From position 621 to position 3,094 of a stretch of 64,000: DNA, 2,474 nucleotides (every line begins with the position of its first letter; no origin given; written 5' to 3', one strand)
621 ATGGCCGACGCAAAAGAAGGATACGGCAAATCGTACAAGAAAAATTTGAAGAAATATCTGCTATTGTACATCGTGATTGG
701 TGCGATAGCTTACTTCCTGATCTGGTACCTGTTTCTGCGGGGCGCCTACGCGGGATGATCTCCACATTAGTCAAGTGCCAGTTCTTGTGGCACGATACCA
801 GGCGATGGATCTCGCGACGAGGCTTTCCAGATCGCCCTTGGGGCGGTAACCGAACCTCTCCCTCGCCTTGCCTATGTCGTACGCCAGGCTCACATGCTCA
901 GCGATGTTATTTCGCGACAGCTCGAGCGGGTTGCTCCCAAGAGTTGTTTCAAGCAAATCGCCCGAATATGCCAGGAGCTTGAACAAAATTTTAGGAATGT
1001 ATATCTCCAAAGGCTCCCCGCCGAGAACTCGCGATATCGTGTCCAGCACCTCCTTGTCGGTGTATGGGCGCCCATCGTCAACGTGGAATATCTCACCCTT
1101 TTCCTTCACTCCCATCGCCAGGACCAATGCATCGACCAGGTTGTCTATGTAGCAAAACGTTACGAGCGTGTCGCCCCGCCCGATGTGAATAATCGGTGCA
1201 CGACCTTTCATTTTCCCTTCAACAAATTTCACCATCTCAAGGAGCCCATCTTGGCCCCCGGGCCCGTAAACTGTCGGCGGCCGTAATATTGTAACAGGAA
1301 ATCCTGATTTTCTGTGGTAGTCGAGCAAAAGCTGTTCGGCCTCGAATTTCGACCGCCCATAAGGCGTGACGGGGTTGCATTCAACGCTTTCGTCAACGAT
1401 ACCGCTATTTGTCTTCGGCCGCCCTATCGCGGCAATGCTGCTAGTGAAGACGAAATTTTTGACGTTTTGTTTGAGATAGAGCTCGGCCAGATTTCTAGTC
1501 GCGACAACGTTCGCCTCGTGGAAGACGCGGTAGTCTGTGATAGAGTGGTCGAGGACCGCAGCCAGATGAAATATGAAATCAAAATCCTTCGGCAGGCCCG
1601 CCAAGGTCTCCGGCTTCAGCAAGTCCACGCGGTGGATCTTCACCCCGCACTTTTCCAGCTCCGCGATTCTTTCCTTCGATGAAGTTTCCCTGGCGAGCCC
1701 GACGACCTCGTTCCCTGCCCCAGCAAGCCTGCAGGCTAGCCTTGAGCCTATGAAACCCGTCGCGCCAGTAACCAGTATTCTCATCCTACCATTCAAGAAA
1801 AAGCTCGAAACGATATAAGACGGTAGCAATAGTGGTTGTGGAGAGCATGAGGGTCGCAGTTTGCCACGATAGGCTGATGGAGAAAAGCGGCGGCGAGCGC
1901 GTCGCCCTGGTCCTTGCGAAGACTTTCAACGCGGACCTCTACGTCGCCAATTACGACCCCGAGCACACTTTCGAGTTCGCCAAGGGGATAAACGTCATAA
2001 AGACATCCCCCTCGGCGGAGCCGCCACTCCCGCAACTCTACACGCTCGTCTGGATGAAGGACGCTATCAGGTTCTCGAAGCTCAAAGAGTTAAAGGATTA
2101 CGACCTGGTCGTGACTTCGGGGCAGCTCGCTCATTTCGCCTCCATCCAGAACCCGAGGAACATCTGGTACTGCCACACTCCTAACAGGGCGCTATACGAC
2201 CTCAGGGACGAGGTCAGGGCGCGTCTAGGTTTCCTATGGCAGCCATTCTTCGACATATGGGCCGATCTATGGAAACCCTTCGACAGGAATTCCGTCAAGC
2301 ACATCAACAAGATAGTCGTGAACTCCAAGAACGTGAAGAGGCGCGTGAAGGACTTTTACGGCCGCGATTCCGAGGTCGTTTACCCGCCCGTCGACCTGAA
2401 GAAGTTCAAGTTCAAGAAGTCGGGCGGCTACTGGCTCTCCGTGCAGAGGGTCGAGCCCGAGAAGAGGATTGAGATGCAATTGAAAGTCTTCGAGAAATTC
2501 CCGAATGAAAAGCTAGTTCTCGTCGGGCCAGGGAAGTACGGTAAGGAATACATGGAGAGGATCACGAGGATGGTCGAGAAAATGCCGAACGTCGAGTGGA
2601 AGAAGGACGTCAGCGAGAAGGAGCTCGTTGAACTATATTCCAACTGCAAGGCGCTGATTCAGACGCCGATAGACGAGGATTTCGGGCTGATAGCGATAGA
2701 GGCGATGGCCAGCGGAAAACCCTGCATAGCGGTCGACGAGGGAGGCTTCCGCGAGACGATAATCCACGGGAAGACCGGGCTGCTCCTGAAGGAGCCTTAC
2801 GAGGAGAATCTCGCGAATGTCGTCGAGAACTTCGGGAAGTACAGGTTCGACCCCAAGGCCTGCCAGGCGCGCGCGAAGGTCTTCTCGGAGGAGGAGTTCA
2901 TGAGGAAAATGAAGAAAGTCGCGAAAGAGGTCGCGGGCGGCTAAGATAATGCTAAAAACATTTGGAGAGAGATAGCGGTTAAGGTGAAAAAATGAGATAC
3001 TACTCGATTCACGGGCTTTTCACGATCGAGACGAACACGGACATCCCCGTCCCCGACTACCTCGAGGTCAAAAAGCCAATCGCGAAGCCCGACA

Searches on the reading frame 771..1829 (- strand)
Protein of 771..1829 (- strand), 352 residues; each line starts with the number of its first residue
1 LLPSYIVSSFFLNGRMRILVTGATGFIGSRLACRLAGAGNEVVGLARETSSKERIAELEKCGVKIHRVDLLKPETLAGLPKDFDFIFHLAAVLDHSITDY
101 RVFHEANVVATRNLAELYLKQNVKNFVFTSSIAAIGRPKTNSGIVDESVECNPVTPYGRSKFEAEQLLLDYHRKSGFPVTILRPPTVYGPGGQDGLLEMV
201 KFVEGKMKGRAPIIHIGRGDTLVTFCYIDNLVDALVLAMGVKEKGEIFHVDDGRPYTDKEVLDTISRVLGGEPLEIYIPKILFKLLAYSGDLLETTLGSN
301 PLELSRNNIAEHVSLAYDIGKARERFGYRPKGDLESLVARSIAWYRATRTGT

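Call 10: search_protein_families(library=pfam, proteins=[window:771-1829:-], max_evalue=0.1)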
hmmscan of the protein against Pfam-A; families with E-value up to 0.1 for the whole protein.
window:771-1829:- (352 aa): 12 families
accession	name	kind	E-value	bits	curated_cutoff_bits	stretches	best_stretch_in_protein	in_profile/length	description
PF01370.27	Epimerase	-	1.9e-46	158.9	20.9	1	18-249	1-238/240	NAD dependent epimerase/dehydratase family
PF16363.11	GDP_Man_Dehyd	-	1.4e-30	107.4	27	1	19-339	1-330/332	GDP-mannose 4,6 dehydratase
PF01073.25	3Beta_HSD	-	5.7e-27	94.9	22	1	19-270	1-269/280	3-beta hydroxysteroid dehydrogenase/isomerase family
PF07993.18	NAD_binding_4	-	2.2e-20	73.4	20.1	1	20-199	1-218/258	Male sterility protein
PF04321.23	RmlD_sub_bind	-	3.8e-14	52.9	27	1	16-204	1-168/287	RmlD substrate binding domain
PF13460.12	NAD_binding_10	-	9.4e-14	52.1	27.2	1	22-188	1-147/184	NAD(P)H-binding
PF08659.16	KR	-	3.7e-09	37.2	22.6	1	18-135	3-140/180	KR domain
PF05368.20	NmrA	-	6.8e-09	36.2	27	1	17-132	4-108/298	NmrA-like family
PF02719.21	Polysacc_synt_2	-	9e-08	32.1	20.2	1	18-135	1-132/293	Polysaccharide biosynthesis protein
PF00106.31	adh_short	-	0.0013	18.7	26.6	1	18-66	3-52/195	short chain dehydrogenase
PF02558.23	ApbA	-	0.0073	16.4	22.2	1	18-69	1-47/150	Ketopantoate reductase PanE/ApbA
PF02826.25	2-Hacid_dh_C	-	0.098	12.5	25.1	0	20-62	41-79/178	D-isomer specific 2-hydroxyacid dehydrogenase, NAD binding domain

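Call 11: search_protein_families(library=ncbifam, proteins=[window:771-1829:-], max_evalue=0.1)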
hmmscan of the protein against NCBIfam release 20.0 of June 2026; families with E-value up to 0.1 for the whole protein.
window:771-1829:- (352 aa): 109 families (the best 25 are shown)
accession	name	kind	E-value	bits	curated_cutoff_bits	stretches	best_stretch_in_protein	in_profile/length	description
TIGR03466.1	HpnA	hypoth_equivalog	2.2e-33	115.6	367.65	1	16-348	1-324/327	hopanoid-associated sugar epimerase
NF042422.1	oxyalk_red_OleD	equivalog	1e-28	100.7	580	1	16-341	1-324/329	2-alkyl-3-oxoalkanoate reductase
TIGR01179.1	galE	equivalog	5.9e-28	97.6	262.3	1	17-188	1-177/332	UDP-glucose 4-epimerase GalE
NF042423.1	oxyalk_red_Shew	equivalog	1.1e-26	93.7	580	1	17-331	10-321/331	2-alkyl-3-oxoalkanoate reductase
TIGR01181.1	dTDP_gluc_dehyt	equivalog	3.3e-25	88.8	365.1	1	17-348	1-314/321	dTDP-glucose 4,6-dehydratase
TIGR01746.1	Thioester-redct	subfamily_domain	1.3e-23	83.8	213.35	1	18-267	2-279/371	thioester reductase domain-containing protein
TIGR04180.1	EDH_00030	hypoth_equivalog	1.6e-22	80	475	1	18-270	1-257/297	NAD-dependent 4,6-dehydratase LegB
NF043036.1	ErythonDh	equivalog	1.1e-21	77.4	325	1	16-188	1-180/321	D-erythronate dehydrogenase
TIGR02197.1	heptose_epim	equivalog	9.1e-20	71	274.6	1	18-273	1-264/316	ADP-glyceromanno-heptose 6-epimerase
NF005539.0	PRK07201.1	equivalog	1.5e-19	70.2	549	1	16-281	1-281/657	SDR family oxidoreductase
NF052578.1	StrlDmthSdmBMthl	equivalog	3.7e-19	69.6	600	1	16-297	1-273/328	sterol demethylase protein SdmB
NF047837.1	UDPAcbARedWbcJ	equivalog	4e-16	58.9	500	2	74-248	38-193/372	UDP-2-acetamido-2,6-beta-L-arabino-hexul-4-ose reductase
NF007956.0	PRK10675.1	subfamily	5e-14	52.2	394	1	16-184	1-177/338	UDP-glucose 4-epimerase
TIGR02622.1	CDP_4_6_dhtase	equivalog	2.1e-13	50.1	278.45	2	16-127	5-125/352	CDP-glucose 4,6-dehydratase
NF058621.1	DiazavRedAvaA7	equivalog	2e-12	47.4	400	1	16-273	1-252/304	3-diazoavenalumate denitrifying reductase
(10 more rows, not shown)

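Call 85: search_protein_families(library=padloc, proteins=[window:771-1829:-], max_evalue=0.01)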
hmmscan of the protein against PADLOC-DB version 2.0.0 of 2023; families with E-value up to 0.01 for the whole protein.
window:771-1829:- (352 aa): 0 families

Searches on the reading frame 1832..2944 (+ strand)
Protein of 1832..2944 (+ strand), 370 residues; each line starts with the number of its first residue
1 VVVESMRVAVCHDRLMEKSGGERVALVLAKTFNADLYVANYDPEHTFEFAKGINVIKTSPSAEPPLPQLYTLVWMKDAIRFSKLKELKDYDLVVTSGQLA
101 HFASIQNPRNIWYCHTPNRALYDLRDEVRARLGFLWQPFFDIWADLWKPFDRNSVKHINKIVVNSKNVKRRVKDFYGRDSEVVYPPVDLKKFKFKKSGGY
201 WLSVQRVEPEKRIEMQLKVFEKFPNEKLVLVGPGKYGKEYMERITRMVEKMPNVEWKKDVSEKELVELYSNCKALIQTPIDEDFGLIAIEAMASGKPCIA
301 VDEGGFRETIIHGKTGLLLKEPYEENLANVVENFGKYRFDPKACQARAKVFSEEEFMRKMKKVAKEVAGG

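Call 10: search_protein_families(library=pfam, proteins=[window:1832-2944:+], max_evalue=0.1)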
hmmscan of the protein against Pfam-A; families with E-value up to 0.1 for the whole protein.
window:1832-2944:+ (370 aa): 6 families
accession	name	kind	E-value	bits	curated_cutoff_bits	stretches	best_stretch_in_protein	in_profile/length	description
PF00534.26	Glycos_transf_1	-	3.4e-29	102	26.4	1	190-336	7-157/172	Glycosyl transferases group 1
PF13692.12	Glyco_trans_1_4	-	3.8e-18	66.6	27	1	203-331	6-136/142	Glycosyl transferases group 1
PF13439.12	Glyco_transf_4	-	2.5e-10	41.1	28.5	1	20-190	3-169/170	Glycosyltransferase Family 4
PF20706.3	GT4-conflict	-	0.00023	20.7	26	1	238-310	246-320/385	Family 4 Glycosyltransferase in conflict systems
PF02350.25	Epimerase_2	-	0.003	16.9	30.6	1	211-351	198-333/347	UDP-N-acetylglucosamine 2-epimerase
PF13524.12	Glyco_trans_1_2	-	0.025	15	25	1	224-332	13-109/144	Glycosyl transferase-like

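Call 11: search_protein_families(library=ncbifam, proteins=[window:1832-2944:+], max_evalue=0.1)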
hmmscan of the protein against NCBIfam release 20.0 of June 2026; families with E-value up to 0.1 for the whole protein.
window:1832-2944:+ (370 aa): 34 families (the best 25 are shown)
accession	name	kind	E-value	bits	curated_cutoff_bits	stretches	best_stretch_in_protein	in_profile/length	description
TIGR02149.1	glgA_Coryne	subfamily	1.8e-14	53.7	302.4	1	189-330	195-348/391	glycogen synthase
NF053787.1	GlcN_PG_synth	equivalog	4.3e-14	52.1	480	1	204-362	203-351/361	N-acetylglucosaminyl phosphatidylglycerol synthase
TIGR03449.1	mycothiol_MshA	equivalog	1.1e-13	50.9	462.5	1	218-335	244-367/406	D-inositol-3-phosphate glycosyltransferase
TIGR03999.1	thiol_BshA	equivalog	1e-11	44.4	273.7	1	208-362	209-368/375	N-acetyl-alpha-D-glucosaminyl L-malate synthase BshA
TIGR04063.1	stp3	hypoth_equivalog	1.9e-10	40.2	442.05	1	218-355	237-378/397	TIGR04063 family PEP-CTERM/XrtA system glycosyltransferase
TIGR04047.1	MSMEG_0565_glyc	hypoth_equivalog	2.1e-10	40.2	259.85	1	154-330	135-334/373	MSMEG_0565 family glycosyltransferase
NF012028.0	PRK15484.1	subfamily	3.9e-10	39.4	618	1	204-326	199-332/380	lipopolysaccharide N-acetylglucosaminyltransferase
NF041010.1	glycosy_Agl16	equivalog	5.5e-10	38.6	575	1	151-342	127-323/352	glycosylation protein Agl16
NF041876.1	EPS_EpsE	equivalog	9.8e-10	38.2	400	1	247-343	271-367/389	exopolysaccharide biosynthesis GT4 family glycosyltransferase EpsE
NF038229.1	Glyco4_Geo_Pelo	equivalog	1.1e-09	37.8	400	1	213-321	180-287/338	GPMC system family 4 glycosyltransferase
NF038255.1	exopoly_VpsD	equivalog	7.2e-09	35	300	1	176-367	175-379/381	VpsD family glycosyltransferase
TIGR04157.1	glyco_rSAM_CFB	subfamily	7.6e-09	35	400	1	190-320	219-349/406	TIGR04157 family glycosyltransferase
NF047880.1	glyco_SdgA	exception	9.9e-09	34.3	800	1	159-334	270-453/488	serine-aspartate repeat adhesin O-glycosyltransferase SdgA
TIGR03088.1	stp2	hypoth_equivalog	1.8e-08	33.8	409.05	1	224-356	228-357/374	TIGR03088 family PEP-CTERM/XrtA system glycosyltransferase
TIGR02095.1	glgA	subfamily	2.2e-08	33.2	328.45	1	203-344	299-449/477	glycogen/starch synthase, ADP-glucose type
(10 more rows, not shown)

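Call 85: search_protein_families(library=padloc, proteins=[window:1832-2944:+], max_evalue=0.01)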
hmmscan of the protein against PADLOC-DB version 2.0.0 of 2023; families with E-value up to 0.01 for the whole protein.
window:1832-2944:+ (370 aa): 0 families
